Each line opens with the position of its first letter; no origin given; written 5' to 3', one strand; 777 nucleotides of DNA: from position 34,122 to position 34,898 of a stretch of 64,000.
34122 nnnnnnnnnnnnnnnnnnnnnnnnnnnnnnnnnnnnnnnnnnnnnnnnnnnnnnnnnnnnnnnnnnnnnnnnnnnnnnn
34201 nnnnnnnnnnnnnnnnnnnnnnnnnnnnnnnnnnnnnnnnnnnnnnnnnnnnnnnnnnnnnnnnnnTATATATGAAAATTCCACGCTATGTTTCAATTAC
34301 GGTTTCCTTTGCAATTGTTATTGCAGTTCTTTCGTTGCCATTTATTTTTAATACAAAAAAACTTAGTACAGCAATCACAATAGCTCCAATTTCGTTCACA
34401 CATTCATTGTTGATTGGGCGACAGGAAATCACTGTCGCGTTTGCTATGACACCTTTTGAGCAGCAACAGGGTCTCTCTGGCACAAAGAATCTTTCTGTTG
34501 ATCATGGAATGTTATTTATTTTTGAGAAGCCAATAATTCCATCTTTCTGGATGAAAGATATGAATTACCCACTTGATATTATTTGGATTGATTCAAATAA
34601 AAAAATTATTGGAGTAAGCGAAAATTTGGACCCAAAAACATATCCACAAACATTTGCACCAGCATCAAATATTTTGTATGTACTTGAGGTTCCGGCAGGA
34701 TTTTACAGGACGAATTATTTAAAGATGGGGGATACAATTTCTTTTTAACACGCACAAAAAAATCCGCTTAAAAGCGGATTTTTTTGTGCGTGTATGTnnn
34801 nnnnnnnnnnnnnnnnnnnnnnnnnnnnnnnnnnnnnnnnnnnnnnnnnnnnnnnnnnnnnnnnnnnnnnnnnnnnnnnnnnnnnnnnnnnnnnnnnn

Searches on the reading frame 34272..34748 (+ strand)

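Call 36: search_protein_families(library=pfam, proteins=[window:34272-34748:+], max_evalue=0.0001)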
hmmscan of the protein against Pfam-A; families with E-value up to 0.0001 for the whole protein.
window:34272-34748:+ (158 aa): 1 family
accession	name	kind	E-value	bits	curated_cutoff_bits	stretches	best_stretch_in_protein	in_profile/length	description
PF02643.20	DUF192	-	1.2e-28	99.6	27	1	53-158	1-96/96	Uncharacterized ACR, COG1430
